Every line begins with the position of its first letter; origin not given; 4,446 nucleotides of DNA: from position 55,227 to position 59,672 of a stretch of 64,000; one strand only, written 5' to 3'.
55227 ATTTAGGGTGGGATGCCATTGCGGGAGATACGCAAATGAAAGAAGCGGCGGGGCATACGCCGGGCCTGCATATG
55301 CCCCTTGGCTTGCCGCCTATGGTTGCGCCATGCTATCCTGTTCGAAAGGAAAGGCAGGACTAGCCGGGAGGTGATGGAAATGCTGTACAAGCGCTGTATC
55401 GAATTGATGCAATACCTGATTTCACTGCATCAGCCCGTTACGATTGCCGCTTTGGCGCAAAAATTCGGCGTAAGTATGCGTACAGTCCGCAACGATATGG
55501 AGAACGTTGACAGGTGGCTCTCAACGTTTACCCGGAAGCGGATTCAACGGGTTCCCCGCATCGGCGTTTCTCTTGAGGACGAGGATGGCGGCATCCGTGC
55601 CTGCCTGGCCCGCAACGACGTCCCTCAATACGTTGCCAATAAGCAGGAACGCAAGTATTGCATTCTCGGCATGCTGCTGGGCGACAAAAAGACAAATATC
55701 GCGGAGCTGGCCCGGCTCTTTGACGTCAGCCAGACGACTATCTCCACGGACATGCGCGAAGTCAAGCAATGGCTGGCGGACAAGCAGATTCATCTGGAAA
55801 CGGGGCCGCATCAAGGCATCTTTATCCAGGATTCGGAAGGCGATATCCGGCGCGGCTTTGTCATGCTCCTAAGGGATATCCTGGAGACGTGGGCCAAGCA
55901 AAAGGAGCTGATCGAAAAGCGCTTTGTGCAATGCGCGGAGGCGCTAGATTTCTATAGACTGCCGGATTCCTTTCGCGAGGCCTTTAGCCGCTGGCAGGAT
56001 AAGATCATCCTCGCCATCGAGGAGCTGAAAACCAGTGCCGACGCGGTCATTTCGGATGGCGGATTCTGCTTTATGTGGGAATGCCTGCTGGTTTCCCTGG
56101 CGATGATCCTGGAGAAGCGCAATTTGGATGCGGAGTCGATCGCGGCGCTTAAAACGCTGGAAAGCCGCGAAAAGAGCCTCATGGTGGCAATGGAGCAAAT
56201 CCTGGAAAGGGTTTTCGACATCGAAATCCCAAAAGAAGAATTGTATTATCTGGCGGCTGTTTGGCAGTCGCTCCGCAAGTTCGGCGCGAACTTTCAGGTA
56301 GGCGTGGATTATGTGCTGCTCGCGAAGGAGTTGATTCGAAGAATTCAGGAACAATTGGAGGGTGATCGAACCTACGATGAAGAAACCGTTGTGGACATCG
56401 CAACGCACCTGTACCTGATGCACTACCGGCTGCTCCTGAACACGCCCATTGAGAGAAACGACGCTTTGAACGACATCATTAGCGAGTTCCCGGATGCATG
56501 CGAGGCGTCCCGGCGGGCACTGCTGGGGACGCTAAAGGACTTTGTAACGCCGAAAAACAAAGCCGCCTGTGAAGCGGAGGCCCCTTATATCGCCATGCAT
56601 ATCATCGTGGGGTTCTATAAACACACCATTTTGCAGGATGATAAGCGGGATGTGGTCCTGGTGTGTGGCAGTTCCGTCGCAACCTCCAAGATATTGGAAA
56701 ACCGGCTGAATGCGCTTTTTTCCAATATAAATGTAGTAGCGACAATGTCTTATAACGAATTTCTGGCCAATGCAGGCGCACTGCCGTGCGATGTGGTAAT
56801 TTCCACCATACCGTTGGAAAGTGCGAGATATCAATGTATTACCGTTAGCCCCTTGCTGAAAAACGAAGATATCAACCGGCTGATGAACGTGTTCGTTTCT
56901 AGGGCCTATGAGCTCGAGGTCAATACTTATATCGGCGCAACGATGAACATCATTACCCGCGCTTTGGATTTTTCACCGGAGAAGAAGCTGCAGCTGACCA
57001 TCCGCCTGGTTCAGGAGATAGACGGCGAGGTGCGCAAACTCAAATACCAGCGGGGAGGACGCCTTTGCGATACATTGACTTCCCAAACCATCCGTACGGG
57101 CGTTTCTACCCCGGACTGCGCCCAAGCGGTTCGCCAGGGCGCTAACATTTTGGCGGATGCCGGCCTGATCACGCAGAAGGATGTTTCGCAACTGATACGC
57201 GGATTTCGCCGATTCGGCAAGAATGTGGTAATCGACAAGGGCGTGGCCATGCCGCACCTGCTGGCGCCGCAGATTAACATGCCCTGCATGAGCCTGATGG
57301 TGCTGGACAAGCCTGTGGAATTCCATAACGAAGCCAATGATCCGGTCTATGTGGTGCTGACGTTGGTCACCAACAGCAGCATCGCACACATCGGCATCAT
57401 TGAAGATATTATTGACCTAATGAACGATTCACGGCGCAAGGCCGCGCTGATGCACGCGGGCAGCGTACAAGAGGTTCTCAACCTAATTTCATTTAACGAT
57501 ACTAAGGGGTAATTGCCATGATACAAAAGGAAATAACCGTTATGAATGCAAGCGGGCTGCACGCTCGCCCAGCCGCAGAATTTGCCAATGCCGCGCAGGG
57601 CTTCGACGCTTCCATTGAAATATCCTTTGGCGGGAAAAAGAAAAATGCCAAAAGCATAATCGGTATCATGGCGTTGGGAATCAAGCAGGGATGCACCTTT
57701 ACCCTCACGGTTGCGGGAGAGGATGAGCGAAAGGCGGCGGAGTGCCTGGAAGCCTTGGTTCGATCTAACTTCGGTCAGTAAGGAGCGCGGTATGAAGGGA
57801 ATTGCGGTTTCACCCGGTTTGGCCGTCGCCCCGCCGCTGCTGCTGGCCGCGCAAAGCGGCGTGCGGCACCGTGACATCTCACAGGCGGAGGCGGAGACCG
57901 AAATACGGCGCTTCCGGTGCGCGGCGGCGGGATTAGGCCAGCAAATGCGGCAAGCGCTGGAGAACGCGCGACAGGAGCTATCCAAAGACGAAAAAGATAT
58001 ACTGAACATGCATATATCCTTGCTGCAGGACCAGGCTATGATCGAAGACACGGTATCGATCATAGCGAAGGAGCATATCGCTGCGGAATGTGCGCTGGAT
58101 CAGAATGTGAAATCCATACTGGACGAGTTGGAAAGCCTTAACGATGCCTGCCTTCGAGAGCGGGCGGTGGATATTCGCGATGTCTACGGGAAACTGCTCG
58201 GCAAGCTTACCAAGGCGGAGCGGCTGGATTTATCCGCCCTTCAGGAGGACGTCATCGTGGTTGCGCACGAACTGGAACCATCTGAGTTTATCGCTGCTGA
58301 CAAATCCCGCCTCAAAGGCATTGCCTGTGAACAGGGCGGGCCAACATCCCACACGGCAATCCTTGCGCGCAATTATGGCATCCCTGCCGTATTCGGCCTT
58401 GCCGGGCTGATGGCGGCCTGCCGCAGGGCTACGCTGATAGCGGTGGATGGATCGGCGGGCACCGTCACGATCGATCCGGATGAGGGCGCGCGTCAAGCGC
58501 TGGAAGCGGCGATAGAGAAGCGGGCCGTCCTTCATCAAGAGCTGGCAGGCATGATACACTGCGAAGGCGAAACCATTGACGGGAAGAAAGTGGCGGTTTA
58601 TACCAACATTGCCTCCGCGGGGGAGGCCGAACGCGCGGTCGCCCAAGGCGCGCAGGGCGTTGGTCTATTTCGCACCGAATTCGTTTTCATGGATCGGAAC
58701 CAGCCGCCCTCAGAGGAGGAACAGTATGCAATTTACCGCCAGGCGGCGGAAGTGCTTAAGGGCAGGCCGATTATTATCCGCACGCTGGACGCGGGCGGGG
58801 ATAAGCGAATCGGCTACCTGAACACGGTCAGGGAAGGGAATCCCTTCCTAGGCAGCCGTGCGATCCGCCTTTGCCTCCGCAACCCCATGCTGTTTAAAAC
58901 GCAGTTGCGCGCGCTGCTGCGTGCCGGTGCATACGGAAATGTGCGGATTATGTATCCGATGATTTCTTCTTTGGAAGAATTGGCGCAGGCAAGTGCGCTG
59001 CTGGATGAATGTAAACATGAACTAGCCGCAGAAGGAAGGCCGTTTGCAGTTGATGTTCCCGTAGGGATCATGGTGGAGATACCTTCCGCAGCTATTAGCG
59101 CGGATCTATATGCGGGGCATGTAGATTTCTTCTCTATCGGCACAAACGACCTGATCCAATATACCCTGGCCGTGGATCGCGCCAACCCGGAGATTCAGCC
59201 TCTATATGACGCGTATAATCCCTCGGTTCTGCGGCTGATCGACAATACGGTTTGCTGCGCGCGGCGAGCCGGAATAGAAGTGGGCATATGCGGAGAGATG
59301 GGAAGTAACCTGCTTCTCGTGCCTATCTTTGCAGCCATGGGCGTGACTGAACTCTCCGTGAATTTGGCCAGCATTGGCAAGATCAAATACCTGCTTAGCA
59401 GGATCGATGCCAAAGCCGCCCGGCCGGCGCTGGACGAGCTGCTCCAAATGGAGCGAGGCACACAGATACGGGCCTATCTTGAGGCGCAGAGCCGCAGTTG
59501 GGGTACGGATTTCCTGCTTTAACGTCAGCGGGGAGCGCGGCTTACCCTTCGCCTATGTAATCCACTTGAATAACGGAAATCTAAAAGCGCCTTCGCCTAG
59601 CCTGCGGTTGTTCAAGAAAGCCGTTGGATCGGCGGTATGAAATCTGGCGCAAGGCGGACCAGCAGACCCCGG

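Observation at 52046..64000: Compositionally distinct carbohydrate island combining an ascorbate-family PTS, an SDR, two DeoC-type aldolases, an FGGY kinase and an ABC binding protein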

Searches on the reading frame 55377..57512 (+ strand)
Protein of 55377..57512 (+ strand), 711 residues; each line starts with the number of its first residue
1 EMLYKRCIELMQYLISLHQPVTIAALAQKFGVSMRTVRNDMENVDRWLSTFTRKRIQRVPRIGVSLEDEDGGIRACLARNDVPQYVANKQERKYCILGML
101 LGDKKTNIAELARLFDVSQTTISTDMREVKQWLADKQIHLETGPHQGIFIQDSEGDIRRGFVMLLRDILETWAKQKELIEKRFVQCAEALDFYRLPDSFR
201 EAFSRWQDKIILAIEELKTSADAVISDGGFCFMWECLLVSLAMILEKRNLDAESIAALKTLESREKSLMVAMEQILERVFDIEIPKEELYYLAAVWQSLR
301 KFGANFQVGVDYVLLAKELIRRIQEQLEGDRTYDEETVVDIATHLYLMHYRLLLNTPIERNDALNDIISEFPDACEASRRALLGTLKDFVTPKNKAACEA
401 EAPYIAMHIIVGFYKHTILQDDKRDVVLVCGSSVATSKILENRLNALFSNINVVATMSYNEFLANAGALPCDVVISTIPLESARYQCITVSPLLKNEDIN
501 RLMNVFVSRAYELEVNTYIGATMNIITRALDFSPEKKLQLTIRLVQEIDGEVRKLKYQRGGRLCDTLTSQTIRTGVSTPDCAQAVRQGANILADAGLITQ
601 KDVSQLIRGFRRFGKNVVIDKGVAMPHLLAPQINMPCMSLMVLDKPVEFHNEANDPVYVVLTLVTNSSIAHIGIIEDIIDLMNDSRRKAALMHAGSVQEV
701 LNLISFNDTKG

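Call 5: search_protein_families(library=pfam, proteins=[window:55377-57512:+])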
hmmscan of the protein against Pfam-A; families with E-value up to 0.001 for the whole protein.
window:55377-57512:+ (711 aa): 10 families
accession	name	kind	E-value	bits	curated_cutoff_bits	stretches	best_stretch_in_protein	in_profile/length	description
PF00359.27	PTS_EIIA_2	-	8.1e-18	65.2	27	1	567-705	3-142/144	Phosphoenolpyruvate-dependent sugar phosphotransferase system, EIIA 2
PF08279.18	HTH_11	-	5.6e-14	52.2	25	2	9-48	4-43/55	HTH domain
PF05043.19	Mga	-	7.3e-12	46.2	21.1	1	89-164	14-86/87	Mga helix-turn-helix domain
PF08220.18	HTH_DeoR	-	2.8e-09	37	21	1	11-43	5-37/57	DeoR-like helix-turn-helix domain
PF00874.25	PRD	-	3.6e-08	34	23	0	317-409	1-87/90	PRD domain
PF12116.14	SpoIIID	-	1.3e-06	28.9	27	0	3-46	4-45/82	Stage III sporulation protein D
PF09182.16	PuR_N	-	1.3e-06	28.6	24.6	0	104-138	19-53/70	Bacterial purine repressor, N-terminal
PF12840.13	HTH_20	-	0.00013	22.3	27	0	12-42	11-40/51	Helix-turn-helix domain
PF08280.17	HTH_Mga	-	0.00055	20.3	23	0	6-44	6-43/59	M protein trans-acting positive regulator (MGA) HTH domain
PF13518.12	HTH_28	-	0.00079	19.9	25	0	99-123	8-30/52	Helix-turn-helix domain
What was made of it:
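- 55374..57512 (+): PRD-containing transcriptional activator (HTH_11, Mga HTH, PRD, C-terminal EIIA-like domain). Call 5.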

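Call 6: search_protein_families(library=ncbifam, proteins=[window:55377-57512:+])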
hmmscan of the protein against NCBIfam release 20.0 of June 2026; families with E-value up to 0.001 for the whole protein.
window:55377-57512:+ (711 aa): 11 families
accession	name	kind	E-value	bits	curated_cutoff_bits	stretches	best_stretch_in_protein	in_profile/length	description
NF053736.1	AcpB_EbpR_MafR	subfamily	3.8e-22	79.2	130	2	5-158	6-147/481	AcpB/EbpR/MafR family transcriptional regulator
NF007694.0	PRK10372.1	equivalog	2.9e-15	56.7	187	1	569-705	10-148/154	PTS ascorbate transporter subunit IIA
NF007366.0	PRK09863.1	equivalog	3.3e-08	32.4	426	1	2-214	1-197/586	putative frv operon regulatory protein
NF007358.0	PRK09854.1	equivalog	5.7e-06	26.5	192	1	562-705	2-145/147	PTS mannitol transporter subunit IIA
TIGR00848.1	fruA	subfamily_domain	6.4e-06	26.1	103.5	1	570-684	5-122/129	fructose PTS transporter subunit IIA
TIGR02844.1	spore_III_D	equivalog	1.1e-05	25.7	111.5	0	4-42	5-41/80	sporulation transcriptional regulator SpoIIID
NF008319.0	PRK11109.1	equivalog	3.8e-05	23.2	302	1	567-705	4-140/376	fused PTS fructose transporter subunit IIA/HPr protein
NF041397.1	TranRegGlpR_Halo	equivalog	0.00011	21.9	300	0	90-130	4-44/253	HTH-type transcriptional regulator GlpR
NF040755.1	AgaR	equivalog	0.00015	21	260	0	88-127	3-42/256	transcriptional repressor AgaR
NF047357.1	antiterm_GlcT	equivalog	0.00064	19.2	320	0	258-409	122-269/272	glucose PTS transporter transcription antiterminator GlcT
NF007316.0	PRK09802.1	equivalog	0.00085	18.6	351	0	85-129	11-55/269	DeoR family transcriptional regulator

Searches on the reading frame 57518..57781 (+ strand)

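Call 5: search_protein_families(library=pfam, proteins=[window:57518-57781:+])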
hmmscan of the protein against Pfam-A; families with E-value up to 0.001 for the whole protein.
window:57518-57781:+ (87 aa): 1 family
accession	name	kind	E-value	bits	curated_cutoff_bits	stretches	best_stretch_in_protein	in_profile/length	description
PF00381.24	PTS-HPr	-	2.2e-28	98.5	23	1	2-82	1-80/81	PTS HPr component phosphorylation site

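Call 6: search_protein_families(library=ncbifam, proteins=[window:57518-57781:+])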
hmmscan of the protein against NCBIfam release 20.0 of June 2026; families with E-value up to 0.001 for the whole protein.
window:57518-57781:+ (87 aa): 9 families
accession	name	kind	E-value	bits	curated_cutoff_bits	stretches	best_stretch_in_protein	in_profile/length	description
TIGR01003.1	PTS_HPr_family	subfamily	2.6e-28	97.8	47.9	1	1-81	1-81/82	HPr family phosphocarrier protein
NF010354.0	PRK13782.1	equivalog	2.7e-22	78.6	123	1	1-83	1-83/85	HPr family phosphocarrier protein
NF010352.0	PRK13780.1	equivalog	3e-21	75.1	110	1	1-81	1-81/88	phosphocarrier protein HPr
NF008104.0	PRK10850.1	equivalog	7.5e-20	70.8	153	1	1-80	1-80/85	phosphocarrier protein Hpr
NF041319.1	PTS-HPr_Halo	equivalog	1.6e-17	63.8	140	1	4-82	3-84/87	phosphocarrier protein HPr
NF008319.0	PRK11109.1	equivalog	1.3e-14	54.3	302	1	2-86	286-373/376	fused PTS fructose transporter subunit IIA/HPr protein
NF008478.1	PRK11377.1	equivalog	3.1e-12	46.3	520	1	6-86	160-240/473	dihydroxyacetone kinase phosphoryl donor subunit DhaM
NF010351.0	PRK13779.1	equivalog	9.8e-11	41.1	766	1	6-82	295-374/503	bifunctional PTS system fructose-specific transporter subunit IIA/HPr protein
NF008146.0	PRK10897.1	equivalog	2.6e-10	40.5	119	1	2-85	3-87/90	PTS phosphocarrier protein NPr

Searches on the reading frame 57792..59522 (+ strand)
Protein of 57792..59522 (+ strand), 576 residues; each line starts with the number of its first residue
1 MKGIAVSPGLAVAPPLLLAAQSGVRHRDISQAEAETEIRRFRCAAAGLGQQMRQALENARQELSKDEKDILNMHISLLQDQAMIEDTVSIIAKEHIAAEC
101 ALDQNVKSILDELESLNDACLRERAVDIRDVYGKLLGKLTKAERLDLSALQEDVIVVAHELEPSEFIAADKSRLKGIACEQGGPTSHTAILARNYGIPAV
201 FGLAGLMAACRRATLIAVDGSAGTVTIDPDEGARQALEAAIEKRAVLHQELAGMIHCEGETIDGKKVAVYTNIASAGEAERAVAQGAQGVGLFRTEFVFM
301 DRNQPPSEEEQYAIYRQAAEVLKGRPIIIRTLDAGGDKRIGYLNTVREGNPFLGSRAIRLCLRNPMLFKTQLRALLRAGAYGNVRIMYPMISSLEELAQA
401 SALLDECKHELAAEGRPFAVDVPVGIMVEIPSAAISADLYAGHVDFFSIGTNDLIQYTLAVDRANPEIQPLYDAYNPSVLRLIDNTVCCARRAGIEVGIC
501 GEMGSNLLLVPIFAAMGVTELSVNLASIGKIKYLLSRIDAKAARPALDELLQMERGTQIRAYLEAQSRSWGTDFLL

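Call 5: search_protein_families(library=pfam, proteins=[window:57792-59522:+])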
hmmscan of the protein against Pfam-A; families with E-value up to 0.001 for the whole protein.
window:57792-59522:+ (576 aa): 3 families
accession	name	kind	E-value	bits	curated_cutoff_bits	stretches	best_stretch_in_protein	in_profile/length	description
PF02896.24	PEP-utilizers_C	-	1.4e-106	356.4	22.8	1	256-539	9-292/293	PEP-utilising enzyme, PEP-binding domain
PF05524.18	PEP-utilisers_N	-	3.2e-21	76.1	24.4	1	2-124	1-121/121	PEP-utilising enzyme, N-terminal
PF00391.29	PEP-utilizers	-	6.5e-21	74.1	23.1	1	151-223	2-72/72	PEP-utilising enzyme, mobile domain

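Call 6: search_protein_families(library=ncbifam, proteins=[window:57792-59522:+])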
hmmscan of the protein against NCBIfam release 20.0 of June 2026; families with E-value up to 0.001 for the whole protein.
window:57792-59522:+ (576 aa): 23 families
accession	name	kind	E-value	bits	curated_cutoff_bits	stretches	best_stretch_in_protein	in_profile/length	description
TIGR01417.1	PTS_I_fam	equivalog_domain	3.1e-159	531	341.7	1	2-563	2-564/565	phosphoenolpyruvate--protein phosphotransferase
NF008382.0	PRK11177.1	equivalog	2.3e-140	468.9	824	1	2-563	3-565/575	phosphoenolpyruvate-protein phosphotransferase PtsI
NF008283.0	PRK11061.1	equivalog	1.9e-112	376.9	583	1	2-563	172-731/748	phosphoenolpyruvate--protein phosphotransferase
NF005057.0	PRK06464.1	equivalog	2.8e-56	191.1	598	2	317-542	563-792/798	phosphoenolpyruvate synthase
TIGR01418.1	PEP_synth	equivalog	8.3e-52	176.5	739.75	2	318-538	558-782/784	pyruvate, water dikinase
TIGR01828.1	pyru_phos_dikin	equivalog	9.2e-38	129.8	843.45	2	343-504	647-829/865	pyruvate, phosphate dikinase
NF008478.1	PRK11377.1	equivalog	3.9e-31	108.6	520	1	30-226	276-471/473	dihydroxyacetone kinase phosphoryl donor subunit DhaM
NF006152.0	PRK08296.1-4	equivalog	5.2e-10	38.3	723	1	146-228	528-608/609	hypothetical protein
NF006153.0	PRK08296.1-5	subfamily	1.4e-09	36.9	578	1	146-227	526-605/608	hypothetical protein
NF004881.0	PRK06241.2-2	equivalog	1.5e-09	36.7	883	1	174-232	836-895/898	phosphoenolpyruvate synthase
NF006150.0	PRK08296.1-2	subfamily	1.9e-09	36.3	650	1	144-231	523-608/633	hypothetical protein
NF006151.0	PRK08296.1-3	equivalog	1.2e-08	33.9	693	1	146-227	523-602/604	hypothetical protein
NF004882.0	PRK06241.2-3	equivalog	2e-07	29.5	850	1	172-228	763-819/827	phosphoenolpyruvate synthase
NF004531.0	PRK05878.1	equivalog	3.8e-07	29.1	456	1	143-226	374-455/534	pyruvate, phosphate dikinase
NF004878.0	PRK06241.1-3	subfamily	2.6e-06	25.8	945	1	175-227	836-888/891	phosphoenolpyruvate synthase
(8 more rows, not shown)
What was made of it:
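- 57792..59522 (+): Enzyme I (PEP-protein phosphotransferase). TIGR01417, 531 bits against a cut-off of 341.7 (call 6).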
